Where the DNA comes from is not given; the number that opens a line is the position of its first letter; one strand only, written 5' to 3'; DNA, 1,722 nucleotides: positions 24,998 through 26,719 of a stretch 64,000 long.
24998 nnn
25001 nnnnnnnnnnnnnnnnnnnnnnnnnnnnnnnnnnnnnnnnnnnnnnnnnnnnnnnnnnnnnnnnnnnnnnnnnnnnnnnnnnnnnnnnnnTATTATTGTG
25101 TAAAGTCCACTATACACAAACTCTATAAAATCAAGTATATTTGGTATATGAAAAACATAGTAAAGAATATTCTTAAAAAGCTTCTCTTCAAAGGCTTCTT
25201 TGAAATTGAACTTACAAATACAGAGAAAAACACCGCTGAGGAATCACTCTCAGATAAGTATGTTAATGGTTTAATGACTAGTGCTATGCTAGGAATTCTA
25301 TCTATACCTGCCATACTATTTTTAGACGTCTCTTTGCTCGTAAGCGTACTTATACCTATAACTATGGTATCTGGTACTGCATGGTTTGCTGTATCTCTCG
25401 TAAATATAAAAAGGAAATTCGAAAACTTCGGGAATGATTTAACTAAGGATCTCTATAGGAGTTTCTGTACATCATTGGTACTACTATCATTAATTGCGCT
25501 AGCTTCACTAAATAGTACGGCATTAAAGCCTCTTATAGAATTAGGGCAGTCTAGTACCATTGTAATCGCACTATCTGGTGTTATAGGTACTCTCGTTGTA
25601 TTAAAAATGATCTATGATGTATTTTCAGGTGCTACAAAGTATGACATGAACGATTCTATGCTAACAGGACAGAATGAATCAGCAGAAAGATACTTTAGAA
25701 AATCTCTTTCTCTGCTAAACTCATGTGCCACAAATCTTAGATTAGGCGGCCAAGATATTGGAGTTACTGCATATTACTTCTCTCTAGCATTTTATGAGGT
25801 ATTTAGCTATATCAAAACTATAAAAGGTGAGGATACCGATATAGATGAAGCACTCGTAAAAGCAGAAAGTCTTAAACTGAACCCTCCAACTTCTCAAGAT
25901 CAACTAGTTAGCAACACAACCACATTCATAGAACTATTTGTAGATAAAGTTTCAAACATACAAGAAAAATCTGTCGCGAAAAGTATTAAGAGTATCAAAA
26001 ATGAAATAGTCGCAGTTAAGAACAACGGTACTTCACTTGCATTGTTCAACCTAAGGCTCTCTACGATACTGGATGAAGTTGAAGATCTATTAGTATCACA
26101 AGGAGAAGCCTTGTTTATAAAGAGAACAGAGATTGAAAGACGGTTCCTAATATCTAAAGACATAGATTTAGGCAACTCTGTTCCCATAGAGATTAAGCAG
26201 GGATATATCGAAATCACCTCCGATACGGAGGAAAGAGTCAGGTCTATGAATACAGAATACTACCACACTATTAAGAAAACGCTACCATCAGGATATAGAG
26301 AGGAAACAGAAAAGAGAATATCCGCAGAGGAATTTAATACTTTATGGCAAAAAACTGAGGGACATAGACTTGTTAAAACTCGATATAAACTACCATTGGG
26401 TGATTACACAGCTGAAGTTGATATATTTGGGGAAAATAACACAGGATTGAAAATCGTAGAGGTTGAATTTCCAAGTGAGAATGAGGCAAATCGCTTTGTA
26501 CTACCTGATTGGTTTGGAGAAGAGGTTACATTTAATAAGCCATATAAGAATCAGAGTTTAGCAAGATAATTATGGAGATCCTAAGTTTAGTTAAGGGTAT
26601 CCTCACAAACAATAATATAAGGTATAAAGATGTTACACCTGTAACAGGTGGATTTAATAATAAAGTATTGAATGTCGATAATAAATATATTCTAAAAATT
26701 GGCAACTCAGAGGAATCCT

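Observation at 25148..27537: Membrane-anchored CYTH (triphosphate tunnel) domain coupled to a kinase-like phosphotransferase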

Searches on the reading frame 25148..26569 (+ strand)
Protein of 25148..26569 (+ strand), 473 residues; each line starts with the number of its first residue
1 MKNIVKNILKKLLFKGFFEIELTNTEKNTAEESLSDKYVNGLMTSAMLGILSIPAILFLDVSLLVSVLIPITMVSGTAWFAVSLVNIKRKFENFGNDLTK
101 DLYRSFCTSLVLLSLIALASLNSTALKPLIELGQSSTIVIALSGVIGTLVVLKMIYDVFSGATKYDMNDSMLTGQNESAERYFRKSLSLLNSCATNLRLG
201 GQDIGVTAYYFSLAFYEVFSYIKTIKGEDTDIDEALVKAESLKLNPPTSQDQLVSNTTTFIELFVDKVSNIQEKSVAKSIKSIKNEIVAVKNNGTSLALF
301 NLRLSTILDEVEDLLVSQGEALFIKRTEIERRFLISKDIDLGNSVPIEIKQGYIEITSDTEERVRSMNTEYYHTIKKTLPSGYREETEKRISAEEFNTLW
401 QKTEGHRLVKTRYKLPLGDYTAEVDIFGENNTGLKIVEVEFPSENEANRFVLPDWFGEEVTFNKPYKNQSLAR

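Call 3: search_protein_families(library=pfam, proteins=[window:25148-26569:+], max_evalue=0.1)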
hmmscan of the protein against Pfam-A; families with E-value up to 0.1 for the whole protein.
window:25148-26569:+ (473 aa): 3 families
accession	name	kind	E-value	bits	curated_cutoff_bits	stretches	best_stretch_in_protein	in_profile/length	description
PF06472.20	ABC_membrane_2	-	0.014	15.2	24.4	1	85-192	107-205/269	ABC transporter transmembrane region 2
PF01928.26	CYTH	-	0.018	15.3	23.2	1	327-425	2-131/179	CYTH domain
PF14880.11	COX14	-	0.021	15.1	25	0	204-227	22-45/59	Cytochrome oxidase c assembly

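Call 7: find_homologous_proteins(query=window:25148-26566:+, max_evalue=0.001)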
Query window:25148-26566:+ (473 aa): 114 proteins with E <= 0.001 among 8000 candidates.
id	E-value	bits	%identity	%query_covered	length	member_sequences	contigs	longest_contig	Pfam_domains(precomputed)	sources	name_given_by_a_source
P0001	0.0e+0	1014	100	100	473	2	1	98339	-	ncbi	-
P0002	1.1e-168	580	59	100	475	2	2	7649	-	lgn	-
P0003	3.4e-163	561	55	100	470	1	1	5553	-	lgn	-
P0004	8.8e-161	553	56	100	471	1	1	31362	-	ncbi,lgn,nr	ncbi:CYTH domain-containing protein [Candidatus Shapirobacteria bacterium]|nr:CYTH domain-containing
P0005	1.3e-147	510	52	99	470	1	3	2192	-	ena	-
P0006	8.9e-145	501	52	99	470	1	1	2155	PF01928.27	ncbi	-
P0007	2.0e-143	496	51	99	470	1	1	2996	PF01928.27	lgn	-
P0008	1.0e-142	494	51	99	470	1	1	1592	-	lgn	-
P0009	1.4e-142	494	52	99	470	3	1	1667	-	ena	-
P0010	8.0e-142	491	51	99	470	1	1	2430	-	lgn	-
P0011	1.2e-141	490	51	99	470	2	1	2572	-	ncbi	-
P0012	2.7e-140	486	51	99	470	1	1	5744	-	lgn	-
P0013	3.4e-140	486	51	99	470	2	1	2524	PF01928.27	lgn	-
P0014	2.3e-139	483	50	100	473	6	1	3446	-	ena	-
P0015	2.6e-138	479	49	100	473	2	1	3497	-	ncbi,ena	-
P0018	4.0e-136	472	50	99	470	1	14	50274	PF01928.27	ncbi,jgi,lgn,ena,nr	ncbi:MAG: Adenylate cyclase [Microgenomates group bacterium GW2011_GWA2_44_7]|nr:MAG: Adenylate cycl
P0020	1.2e-133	464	48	100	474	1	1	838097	PF01928.27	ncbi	-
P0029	1.4e-73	266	44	67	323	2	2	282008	-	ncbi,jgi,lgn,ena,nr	ncbi:hypothetical protein COV18_00830 [Candidatus Woesearchaeota archaeon CG10_big_fil_rev_8_21_14_0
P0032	2.1e-70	256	43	66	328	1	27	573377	-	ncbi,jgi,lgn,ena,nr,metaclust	ncbi:hypothetical protein HOC01_01360 [archaeon]|jgi:hypothetical protein|nr:hypothetical protein [a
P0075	9.1e-58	214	39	68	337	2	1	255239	-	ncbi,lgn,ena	-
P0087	3.0e-55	206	38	68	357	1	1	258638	-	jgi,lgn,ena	-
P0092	1.7e-54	203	35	69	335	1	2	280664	-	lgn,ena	-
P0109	3.4e-51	192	35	68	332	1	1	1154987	-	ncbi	-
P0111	1.4e-49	187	37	60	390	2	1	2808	-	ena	-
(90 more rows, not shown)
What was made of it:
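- One orthologue is named 'Adenylate cyclase' by its source (P0018, call 7).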

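Call 8: search_solved_structures(query=window:25148-26566:+, max_evalue=10, show_alignments=3)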
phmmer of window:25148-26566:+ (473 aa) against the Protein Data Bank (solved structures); distinct sequences matched with E-value up to 10: 2.
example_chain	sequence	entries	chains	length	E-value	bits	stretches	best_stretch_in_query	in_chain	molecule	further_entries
2fbl_A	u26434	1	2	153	2.6e-28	102.1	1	327-472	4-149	hypothetical protein NE1496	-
3typ_A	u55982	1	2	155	3.3e-28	101.8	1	327-472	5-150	Uncharacterized protein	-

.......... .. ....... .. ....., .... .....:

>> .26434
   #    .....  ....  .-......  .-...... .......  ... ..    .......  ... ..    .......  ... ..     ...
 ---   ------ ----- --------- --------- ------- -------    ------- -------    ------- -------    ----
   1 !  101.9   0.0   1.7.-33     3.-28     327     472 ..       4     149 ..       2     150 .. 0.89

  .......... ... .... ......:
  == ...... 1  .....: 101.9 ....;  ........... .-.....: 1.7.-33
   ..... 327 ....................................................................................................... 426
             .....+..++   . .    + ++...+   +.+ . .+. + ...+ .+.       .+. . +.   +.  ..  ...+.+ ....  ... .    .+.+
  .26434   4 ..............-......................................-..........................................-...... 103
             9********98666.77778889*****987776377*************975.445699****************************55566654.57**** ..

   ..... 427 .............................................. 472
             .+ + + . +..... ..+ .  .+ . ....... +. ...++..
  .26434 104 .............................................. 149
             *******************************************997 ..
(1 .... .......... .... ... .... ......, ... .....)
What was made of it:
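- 26120..26566 (+): CYTH / triphosphate-tunnel domain (residues 325-473), NeuTTM-like. phmmer against 2FBL/3TYP, E 2.6e-28 (call 8).
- On CYTH / triphosphate tunnel metalloenzyme superfamily: The direct match to a solved member at E 2.6e-28 (call 8) outweighs this.
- Tried and rejected: The CYTH assignment was rescued by PDB phmmer (call 8).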

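Call 9: search_protein_families(library=ncbifam, proteins=[window:25148-26566:+], max_evalue=1)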
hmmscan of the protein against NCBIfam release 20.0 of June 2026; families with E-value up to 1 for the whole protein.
window:25148-26566:+ (473 aa): 2 families
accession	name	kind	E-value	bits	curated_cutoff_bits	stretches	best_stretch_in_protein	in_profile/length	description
NF009151.0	PRK12497.1-5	equivalog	0.018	15.4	124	1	390-440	17-63/126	YraN family protein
NF003049.0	PRK03963.1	equivalog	0.02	14.8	225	1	270-322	104-156/198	V-type ATP synthase subunit E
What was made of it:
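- Tried and rejected: Pfam and NCBIfam on gene A gave only a sub-threshold CYTH hit and noise (calls 3, 9).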

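Call 13: find_encoding_contigs(protein=P0018, flank=6000, max_places=4)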
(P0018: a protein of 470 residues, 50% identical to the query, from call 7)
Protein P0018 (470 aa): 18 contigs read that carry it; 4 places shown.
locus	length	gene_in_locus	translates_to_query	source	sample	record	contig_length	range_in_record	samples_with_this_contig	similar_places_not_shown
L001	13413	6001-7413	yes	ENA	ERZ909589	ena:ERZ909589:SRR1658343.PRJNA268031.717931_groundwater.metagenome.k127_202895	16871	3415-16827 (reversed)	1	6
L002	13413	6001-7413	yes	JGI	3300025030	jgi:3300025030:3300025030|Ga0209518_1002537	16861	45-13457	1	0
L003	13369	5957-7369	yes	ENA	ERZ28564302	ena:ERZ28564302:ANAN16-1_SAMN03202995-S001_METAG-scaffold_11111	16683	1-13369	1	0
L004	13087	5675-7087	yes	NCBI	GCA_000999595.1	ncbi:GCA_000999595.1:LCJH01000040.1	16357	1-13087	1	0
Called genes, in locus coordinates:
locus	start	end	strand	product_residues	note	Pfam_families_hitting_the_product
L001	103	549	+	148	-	-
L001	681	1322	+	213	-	PF01551:Peptidase_M23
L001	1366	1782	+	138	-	-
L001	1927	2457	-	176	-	-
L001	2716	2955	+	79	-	PF07883:Cupin_2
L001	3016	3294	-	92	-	PF11950:DUF3467 (weak)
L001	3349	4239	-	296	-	PF00892:EamA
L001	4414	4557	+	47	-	-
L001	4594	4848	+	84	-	PF18926:DUF5676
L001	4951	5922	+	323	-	PF02618:YceG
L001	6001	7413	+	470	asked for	PF01928:CYTH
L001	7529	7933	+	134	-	-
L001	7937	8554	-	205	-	PF13847:Methyltransf_31 (faint), PF08241:Methyltransf_11, PF13649:Methyltransf_25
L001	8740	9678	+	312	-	PF01018:GTP1_OBG, PF01926:MMR_HSR1, PF02421:FeoB_N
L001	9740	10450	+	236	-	-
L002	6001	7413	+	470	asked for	PF01928:CYTH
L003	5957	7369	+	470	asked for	PF01928:CYTH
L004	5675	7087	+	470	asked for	PF01928:CYTH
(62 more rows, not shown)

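Call 14: find_encoding_contigs(protein=P0020, flank=6000, max_places=2)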
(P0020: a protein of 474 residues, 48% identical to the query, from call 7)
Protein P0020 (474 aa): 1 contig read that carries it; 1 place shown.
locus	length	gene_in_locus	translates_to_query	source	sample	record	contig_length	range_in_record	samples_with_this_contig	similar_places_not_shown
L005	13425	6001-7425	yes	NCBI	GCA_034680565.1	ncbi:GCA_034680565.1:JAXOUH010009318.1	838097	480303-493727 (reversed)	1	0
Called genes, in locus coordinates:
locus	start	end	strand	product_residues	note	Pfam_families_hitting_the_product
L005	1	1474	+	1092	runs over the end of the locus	PF00873:ACR_tran, PF02355:SecD_SecF_C (weak)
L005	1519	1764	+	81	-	PF12844:HTH_19 (weak), PF13560:HTH_31 (weak), PF01381:HTH_3 (weak)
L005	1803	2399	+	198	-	PF04545:Sigma70_r4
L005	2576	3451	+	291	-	-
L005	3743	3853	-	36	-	-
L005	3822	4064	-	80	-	PF01541:GIY-YIG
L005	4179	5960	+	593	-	PF00009:GTP_EFTU, PF01926:MMR_HSR1 (weak), PF22042:EF-G_D2, PF03144:GTP_EFTU_D2, PF14492:EFG_III (weak), PF00679:EFG_C, PF21018:BipA_C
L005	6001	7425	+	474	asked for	PF01928:CYTH (weak)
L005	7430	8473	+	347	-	PF21338:Top1B_N_bact, PF01028:Topoisom_I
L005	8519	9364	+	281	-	-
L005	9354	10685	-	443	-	PF00496:SBP_bac_5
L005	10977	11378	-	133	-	PF04020:Phage_holin_4_2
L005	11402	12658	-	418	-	PF01541:GIY-YIG, PF27096:UvrC_M, PF02151:UVR (faint), PF08459:UvrC_RNaseH_dom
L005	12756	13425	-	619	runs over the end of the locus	PF01841:Transglut_core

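Call 15: find_encoding_contigs(protein=P0004, flank=6000, max_places=2)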
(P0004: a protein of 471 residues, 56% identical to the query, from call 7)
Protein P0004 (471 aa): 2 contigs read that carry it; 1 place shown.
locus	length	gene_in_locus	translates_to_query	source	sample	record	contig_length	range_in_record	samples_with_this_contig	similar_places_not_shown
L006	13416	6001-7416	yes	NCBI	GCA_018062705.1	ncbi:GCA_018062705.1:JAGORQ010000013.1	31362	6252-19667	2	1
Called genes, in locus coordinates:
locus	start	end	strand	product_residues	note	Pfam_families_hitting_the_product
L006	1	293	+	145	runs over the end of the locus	PF00293:NUDIX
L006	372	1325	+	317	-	-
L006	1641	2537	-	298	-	PF11127:YgaP-like_TM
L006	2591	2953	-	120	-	-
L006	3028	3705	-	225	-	-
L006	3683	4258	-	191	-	PF04542:Sigma70_r2, PF08281:Sigma70_r4_2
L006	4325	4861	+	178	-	-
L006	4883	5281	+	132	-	-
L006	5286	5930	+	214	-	PF00702:Hydrolase, PF13419:HAD_2, PF13242:Hydrolase_like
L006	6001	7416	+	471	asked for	-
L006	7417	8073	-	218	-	PF12146:Hydrolase_4 (faint), PF12697:Abhydrolase_6 (weak)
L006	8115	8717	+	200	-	-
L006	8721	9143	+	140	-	PF00293:NUDIX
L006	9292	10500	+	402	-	PF07690:MFS_1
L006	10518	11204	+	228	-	PF01177:Asp_Glu_race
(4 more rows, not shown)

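Call 16: find_encoding_contigs(protein=P0002, flank=6000, max_places=2)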
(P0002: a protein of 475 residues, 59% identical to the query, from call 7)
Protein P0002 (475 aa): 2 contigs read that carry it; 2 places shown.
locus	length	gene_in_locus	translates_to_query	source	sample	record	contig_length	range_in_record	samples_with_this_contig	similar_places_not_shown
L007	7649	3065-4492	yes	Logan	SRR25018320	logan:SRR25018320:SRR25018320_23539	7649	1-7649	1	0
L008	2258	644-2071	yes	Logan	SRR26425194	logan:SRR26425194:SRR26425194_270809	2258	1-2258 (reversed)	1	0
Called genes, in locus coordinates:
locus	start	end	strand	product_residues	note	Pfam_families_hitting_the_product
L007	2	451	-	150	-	PF02681:DUF212 (faint), PF01569:PAP2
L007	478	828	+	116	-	PF01219:DAGK_prokar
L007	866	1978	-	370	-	PF22807:TrAA12, PF01436:NHL (faint), PF07995:GSDH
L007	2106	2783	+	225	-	PF12686:DUF3800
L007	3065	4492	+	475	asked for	-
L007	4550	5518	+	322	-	PF02618:YceG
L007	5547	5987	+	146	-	-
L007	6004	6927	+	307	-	PF01207:Dus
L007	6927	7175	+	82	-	PF01541:GIY-YIG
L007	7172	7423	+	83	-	PF18893:DUF5652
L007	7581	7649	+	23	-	?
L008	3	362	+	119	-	?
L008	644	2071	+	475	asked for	-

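Call 17: find_encoding_contigs(protein=P0003, flank=6000, max_places=2)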
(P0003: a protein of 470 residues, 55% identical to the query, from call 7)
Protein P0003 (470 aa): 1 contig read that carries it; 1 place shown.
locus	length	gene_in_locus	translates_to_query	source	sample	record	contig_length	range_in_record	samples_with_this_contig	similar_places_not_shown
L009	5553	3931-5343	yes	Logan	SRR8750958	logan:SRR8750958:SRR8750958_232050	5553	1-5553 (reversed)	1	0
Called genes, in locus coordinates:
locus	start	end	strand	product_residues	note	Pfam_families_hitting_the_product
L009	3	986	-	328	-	?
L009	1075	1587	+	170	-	PF00156:Pribosyltran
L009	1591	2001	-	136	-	PF08327:AHSA1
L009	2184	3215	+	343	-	-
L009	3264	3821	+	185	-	PF06821:Ser_hydrolase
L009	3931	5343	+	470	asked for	-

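Call 18: find_encoding_contigs(protein=P0001, flank=3000, max_places=2)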
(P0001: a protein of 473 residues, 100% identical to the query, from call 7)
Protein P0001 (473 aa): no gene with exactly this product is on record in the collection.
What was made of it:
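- Tried and rejected: A look-up of the window's own protein on contigs failed (call 18).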

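Call 19: find_encoding_contigs(protein=P0032, flank=5000, max_places=3)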
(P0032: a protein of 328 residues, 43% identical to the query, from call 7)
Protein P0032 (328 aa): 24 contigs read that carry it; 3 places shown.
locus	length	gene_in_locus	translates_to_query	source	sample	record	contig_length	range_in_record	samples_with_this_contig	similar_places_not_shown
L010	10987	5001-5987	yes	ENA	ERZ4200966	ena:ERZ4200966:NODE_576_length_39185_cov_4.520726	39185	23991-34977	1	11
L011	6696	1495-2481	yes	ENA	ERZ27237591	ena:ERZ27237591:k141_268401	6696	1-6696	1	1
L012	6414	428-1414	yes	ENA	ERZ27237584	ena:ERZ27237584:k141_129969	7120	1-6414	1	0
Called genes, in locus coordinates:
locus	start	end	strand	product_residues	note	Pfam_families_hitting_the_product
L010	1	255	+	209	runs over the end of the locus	-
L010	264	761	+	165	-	-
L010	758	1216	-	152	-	PF01951:Archease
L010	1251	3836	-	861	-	PF01411:tRNA-synt_2c, PF07973:tRNA_SAD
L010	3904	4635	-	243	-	PF01978:TrmB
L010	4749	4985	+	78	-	-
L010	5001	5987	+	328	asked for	-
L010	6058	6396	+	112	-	-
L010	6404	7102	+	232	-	-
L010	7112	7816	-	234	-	-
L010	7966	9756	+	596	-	PF03485:Arg_tRNA_synt_N, PF00750:tRNA-synt_1d, PF05746:DALR_1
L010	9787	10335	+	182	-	PF01725:Ham1p_like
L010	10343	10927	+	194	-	-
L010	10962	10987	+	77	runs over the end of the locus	PF00462:Glutaredoxin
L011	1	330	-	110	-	?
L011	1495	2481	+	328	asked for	-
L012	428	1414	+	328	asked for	-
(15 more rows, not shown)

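Call 20: find_encoding_contigs(protein=P0109, flank=5000, max_places=2)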
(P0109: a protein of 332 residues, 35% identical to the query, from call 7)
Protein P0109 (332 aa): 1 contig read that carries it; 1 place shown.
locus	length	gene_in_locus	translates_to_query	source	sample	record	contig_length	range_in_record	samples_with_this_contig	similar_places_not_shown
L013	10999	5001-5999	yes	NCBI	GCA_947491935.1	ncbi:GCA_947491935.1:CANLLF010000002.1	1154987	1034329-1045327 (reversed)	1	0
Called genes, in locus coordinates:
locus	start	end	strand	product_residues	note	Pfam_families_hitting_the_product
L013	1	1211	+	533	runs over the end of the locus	PF07969:Amidohydro_3, PF01979:Amidohydro_1 (weak), PF07969:Amidohydro_3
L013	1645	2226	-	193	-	-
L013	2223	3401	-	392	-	PF13676:TIR_2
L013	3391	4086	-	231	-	-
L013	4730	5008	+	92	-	-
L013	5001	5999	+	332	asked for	-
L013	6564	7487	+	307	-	PF22022:Phage_int_M, PF00589:Phage_integrase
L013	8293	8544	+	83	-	PF05930:Phage_AlpA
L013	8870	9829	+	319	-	PF16793:RepB_primase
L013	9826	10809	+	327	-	PF13481:AAA_25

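Call 21: find_encoding_contigs(protein=P0075, flank=5000, max_places=2)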
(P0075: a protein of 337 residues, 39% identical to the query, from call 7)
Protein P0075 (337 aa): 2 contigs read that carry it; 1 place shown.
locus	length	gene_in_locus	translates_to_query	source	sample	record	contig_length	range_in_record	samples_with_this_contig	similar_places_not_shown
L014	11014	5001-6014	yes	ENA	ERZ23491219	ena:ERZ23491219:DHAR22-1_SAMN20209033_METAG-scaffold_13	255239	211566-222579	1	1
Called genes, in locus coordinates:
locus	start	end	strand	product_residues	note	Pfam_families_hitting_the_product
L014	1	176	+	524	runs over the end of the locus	PF13229:Beta_helix (faint)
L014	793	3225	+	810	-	PF00486:Trans_reg_C, PF00069:Pkinase, PF03109:ABC1 (faint), PF07714:PK_Tyr_Ser-Thr, PF13424:TPR_12 (faint), PF13414:TPR_11 (weak), PF13432:TPR_16 (weak), PF14559:TPR_19 (weak), +7 more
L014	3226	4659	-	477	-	-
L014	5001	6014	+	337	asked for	-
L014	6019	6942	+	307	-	PF10014:2OG-Fe_Oxy_2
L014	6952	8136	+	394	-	-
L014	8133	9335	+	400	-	PF13676:TIR_2 (weak)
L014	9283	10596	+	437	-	PF01048:PNP_UDP_1 (weak)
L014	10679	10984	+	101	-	PF26604:CBU_0592 (weak)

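Call 22: search_protein_families(library=padloc, proteins=[window:25148-26566:+, P0109, P0075, P0032, L014:6019-6942:+, L014:6952-8136:+, L014:8133-9335:+, L014:9283-10596:+, L014:3226-4659:-], max_evalue=0.01)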
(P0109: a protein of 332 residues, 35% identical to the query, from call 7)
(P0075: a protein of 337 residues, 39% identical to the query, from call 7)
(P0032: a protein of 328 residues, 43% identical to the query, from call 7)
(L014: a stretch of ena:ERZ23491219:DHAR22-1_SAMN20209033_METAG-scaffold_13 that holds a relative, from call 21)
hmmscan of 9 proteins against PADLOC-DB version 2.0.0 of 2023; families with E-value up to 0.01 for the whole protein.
window:25148-26566:+ (473 aa): 0 families

P0109 (332 aa): 0 families

P0075 (337 aa): 0 families

P0032 (328 aa): 0 families

L014:6019-6942:+ (307 aa): 0 families

L014:6952-8136:+ (394 aa): 1 family
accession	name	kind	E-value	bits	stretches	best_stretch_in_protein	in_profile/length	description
PDLC01924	CARF6--CARF_CARF_CARF_TM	-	0.00089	17.1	0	278-323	126-173/294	-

L014:8133-9335:+ (400 aa): 0 families

L014:9283-10596:+ (437 aa): 2 families
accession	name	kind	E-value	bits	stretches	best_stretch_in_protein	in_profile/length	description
PDLC00759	Effector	-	8.6e-21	72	1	151-409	243-479/506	PN-superfamily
PDLC04726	PDC-M60C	-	4.7e-16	56.6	1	131-410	131-380/407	-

L014:3226-4659:- (477 aa): 0 families
